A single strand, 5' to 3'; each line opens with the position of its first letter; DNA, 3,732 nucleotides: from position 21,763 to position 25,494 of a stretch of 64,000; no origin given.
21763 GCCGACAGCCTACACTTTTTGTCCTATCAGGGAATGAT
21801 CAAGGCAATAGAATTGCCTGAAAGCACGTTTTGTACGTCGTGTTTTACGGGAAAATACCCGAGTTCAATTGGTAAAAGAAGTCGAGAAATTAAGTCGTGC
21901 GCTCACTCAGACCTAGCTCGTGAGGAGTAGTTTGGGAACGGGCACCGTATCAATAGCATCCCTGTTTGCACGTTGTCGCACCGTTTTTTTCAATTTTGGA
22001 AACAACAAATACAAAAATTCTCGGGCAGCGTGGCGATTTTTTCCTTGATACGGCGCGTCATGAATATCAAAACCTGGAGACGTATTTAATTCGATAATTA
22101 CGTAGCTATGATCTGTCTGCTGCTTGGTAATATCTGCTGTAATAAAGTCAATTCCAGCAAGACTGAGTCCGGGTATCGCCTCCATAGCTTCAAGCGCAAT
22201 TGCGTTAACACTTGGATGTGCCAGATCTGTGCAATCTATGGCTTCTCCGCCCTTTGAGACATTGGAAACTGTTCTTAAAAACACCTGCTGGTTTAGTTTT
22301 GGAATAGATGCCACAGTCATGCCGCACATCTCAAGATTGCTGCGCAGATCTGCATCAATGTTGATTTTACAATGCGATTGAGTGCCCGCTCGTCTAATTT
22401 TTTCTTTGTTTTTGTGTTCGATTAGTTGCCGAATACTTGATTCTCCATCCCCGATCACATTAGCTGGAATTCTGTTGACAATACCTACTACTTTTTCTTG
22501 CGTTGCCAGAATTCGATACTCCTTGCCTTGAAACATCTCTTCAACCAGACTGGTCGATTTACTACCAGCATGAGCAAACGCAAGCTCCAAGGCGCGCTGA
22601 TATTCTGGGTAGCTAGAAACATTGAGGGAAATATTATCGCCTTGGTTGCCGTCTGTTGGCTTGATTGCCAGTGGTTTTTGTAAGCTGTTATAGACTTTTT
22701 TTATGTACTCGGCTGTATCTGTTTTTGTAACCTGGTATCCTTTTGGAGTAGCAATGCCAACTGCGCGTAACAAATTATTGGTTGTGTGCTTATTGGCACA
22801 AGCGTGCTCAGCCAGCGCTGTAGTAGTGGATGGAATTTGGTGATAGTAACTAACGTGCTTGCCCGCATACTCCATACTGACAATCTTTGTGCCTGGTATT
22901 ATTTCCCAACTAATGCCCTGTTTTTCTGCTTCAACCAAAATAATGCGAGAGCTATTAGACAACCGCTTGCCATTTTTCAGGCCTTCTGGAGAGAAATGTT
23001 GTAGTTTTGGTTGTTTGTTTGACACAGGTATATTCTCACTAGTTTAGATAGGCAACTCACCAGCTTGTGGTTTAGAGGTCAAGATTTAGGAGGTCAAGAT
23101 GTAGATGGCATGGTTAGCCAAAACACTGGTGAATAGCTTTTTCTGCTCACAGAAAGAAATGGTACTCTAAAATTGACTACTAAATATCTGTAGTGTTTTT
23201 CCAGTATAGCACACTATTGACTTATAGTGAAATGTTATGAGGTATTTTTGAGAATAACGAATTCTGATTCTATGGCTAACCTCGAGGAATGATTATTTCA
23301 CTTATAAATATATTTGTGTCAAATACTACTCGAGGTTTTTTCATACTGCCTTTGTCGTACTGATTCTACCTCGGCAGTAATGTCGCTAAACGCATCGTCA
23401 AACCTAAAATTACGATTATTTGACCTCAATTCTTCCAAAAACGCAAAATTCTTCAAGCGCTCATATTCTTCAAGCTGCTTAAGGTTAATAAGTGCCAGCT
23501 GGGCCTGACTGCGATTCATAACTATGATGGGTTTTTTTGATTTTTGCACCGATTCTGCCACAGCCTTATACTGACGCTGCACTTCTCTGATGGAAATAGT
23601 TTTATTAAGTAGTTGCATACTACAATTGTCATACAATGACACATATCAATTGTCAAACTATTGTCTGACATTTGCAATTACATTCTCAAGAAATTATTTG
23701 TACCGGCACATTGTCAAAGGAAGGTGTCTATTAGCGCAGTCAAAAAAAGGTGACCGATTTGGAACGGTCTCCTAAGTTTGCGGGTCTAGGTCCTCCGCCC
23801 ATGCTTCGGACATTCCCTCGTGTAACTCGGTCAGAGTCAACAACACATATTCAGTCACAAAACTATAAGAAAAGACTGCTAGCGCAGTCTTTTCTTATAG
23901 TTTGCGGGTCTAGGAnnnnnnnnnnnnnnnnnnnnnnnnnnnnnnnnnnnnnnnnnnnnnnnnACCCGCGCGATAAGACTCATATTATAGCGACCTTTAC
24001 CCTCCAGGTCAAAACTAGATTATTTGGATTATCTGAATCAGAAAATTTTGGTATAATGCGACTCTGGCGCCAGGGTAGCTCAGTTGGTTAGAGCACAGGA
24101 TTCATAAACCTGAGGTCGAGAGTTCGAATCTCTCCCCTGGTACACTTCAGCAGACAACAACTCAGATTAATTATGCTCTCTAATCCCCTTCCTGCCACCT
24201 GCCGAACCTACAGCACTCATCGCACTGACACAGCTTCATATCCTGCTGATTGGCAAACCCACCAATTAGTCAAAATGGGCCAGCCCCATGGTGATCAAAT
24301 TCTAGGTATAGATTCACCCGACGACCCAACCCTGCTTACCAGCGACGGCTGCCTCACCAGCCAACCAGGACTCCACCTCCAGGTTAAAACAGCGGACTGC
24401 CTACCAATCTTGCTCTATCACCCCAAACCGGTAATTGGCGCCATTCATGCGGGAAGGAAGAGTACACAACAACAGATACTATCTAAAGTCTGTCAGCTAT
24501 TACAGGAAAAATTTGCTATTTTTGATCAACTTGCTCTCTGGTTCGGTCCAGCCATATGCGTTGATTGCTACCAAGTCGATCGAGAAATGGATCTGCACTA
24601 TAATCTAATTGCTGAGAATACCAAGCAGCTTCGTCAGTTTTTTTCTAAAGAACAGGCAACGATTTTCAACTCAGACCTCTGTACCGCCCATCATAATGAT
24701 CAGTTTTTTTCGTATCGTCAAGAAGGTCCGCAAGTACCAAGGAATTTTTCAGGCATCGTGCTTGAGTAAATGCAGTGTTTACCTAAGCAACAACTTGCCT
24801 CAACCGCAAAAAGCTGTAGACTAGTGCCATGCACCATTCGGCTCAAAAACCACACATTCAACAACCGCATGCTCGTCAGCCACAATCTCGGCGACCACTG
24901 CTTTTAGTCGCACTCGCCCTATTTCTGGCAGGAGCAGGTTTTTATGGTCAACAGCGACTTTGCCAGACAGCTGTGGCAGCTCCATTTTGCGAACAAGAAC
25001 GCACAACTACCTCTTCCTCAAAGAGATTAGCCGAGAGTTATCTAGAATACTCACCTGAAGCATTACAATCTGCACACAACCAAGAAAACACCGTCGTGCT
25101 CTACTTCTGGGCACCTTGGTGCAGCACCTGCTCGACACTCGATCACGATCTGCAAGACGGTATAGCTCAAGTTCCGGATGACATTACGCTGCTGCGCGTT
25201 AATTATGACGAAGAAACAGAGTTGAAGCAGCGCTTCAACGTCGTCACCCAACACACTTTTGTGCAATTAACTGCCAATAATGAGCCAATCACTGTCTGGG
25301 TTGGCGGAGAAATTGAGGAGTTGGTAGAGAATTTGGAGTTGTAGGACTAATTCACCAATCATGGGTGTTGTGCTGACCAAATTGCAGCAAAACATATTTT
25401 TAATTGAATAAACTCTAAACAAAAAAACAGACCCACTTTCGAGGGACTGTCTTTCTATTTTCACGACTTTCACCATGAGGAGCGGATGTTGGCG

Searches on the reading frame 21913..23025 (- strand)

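Call 68: search_protein_families(library=pfam, proteins=[window:21913-23025:-], max_evalue=0.00001)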
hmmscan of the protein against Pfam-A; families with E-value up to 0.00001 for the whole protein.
window:21913-23025:- (370 aa): 4 families
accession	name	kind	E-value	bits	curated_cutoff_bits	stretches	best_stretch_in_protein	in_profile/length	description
PF08443.16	RimK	-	7.6e-08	32.6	21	0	78-188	3-108/188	RimK-like ATP-grasp domain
PF07478.18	Dala_Dala_lig_C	-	1.9e-07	31.2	24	0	85-230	1-137/204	D-ala D-ala ligase C-terminus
PF02655.19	ATP-grasp_3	-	4.8e-07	30.4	23.2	0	76-314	1-154/160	ATP-grasp domain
PF14397.11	ATPgrasp_ST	-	6.2e-06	26.1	31.4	0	77-135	20-79/278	Sugar-transfer associated ATP-grasp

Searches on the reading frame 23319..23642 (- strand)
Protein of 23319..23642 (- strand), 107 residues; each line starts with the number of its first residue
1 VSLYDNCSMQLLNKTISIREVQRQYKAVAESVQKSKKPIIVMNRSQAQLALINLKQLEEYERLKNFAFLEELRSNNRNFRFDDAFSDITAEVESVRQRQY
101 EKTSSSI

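Call 62: search_protein_families(library=ncbifam, proteins=[window:23319-23642:-], max_evalue=1)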
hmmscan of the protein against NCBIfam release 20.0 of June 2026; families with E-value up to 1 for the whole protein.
window:23319-23642:- (107 aa): 2 families
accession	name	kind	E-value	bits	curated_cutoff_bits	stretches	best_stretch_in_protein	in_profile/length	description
NF047401.1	TA_anti_VapB15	equivalog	0.0032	17.6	80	1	79-100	44-66/66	type II toxin-antitoxin system VapB15 family antitoxin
NF008499.0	PRK11409.1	equivalog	0.064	13.4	121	1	14-81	2-64/83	YoeB-YefM toxin-antitoxin system antitoxin YefM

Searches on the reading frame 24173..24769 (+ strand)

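Call 13: search_protein_families(library=pfam, proteins=[window:24173-24769:+], max_evalue=0.01)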
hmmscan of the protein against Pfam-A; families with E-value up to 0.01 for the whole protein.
window:24173-24769:+ (198 aa): 1 family
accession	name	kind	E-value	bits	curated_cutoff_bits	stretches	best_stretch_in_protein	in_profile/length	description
PF02578.20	Cu-oxidase_4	-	2.1e-33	116.2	22.9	1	27-195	41-237/238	Multi-copper polyphenol oxidoreductase laccase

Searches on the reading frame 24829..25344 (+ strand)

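Call 13: search_protein_families(library=pfam, proteins=[window:24829-25344:+], max_evalue=0.01)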
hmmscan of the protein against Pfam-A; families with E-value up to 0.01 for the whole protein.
window:24829-25344:+ (171 aa): 4 families
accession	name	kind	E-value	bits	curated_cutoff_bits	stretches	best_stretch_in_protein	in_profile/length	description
PF00085.26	Thioredoxin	-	1e-11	45.2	23.5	1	81-167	12-99/103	Thioredoxin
PF13899.12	Thioredoxin_7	-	8.8e-06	26.2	27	1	74-131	5-65/83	Thioredoxin-like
PF13905.12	Thioredoxin_8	-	0.00027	21.6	27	1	87-151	2-67/94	Thioredoxin-like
PF08534.16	Redoxin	-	0.0065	16.7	26.6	1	76-108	18-51/148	Redoxin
